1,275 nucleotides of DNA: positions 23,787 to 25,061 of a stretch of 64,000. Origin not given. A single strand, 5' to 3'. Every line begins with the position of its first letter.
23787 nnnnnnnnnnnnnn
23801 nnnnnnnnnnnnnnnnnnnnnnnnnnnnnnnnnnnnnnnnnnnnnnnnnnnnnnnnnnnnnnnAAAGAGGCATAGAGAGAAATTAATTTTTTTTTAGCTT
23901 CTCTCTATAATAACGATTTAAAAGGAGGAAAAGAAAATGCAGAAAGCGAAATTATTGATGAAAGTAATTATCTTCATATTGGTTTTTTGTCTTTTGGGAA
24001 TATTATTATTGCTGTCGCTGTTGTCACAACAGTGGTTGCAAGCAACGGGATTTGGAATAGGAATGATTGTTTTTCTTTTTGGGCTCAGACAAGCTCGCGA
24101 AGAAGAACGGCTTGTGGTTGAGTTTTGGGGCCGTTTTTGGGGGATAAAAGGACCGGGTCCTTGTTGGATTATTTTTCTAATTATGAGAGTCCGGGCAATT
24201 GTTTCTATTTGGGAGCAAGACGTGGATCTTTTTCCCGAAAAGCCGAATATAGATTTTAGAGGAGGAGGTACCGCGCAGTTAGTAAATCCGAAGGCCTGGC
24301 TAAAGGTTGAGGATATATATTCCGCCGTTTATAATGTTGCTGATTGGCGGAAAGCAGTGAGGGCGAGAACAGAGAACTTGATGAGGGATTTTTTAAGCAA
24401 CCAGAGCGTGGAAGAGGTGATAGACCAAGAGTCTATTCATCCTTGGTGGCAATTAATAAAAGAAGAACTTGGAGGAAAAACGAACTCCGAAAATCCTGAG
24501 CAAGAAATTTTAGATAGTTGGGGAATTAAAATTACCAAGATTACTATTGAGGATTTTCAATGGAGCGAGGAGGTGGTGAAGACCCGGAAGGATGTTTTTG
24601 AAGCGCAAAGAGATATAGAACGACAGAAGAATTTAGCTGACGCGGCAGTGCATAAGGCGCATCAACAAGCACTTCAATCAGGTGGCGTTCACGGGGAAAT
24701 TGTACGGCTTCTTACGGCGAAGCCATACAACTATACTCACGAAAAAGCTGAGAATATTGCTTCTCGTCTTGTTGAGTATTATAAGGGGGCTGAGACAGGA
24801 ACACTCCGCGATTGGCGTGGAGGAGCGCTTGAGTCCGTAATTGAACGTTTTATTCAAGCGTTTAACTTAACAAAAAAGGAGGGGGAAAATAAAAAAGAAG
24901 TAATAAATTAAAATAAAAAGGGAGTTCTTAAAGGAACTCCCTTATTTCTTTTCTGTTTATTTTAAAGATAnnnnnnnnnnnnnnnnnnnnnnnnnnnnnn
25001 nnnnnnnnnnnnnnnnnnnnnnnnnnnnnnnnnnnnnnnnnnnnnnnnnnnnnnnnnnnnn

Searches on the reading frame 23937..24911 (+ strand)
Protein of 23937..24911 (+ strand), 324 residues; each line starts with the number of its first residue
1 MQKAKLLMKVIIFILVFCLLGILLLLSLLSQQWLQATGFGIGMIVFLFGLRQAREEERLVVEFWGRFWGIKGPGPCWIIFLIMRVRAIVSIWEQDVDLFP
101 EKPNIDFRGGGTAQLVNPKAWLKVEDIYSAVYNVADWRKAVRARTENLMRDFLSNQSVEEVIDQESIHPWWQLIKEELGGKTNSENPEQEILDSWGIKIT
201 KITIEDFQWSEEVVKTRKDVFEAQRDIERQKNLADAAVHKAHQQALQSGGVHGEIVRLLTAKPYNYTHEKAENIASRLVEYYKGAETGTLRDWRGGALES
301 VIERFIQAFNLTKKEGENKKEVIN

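Call 78: search_protein_families(library=pfam, proteins=[window:23937-24911:+], max_evalue=0.0001)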
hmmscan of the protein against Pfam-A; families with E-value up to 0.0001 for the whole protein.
window:23937-24911:+ (324 aa): 1 family
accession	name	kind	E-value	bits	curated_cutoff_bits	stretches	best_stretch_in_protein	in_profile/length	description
PF01145.31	Band_7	-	1.7e-08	35.2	23.6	1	52-244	2-175/176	SPFH domain / Band 7 family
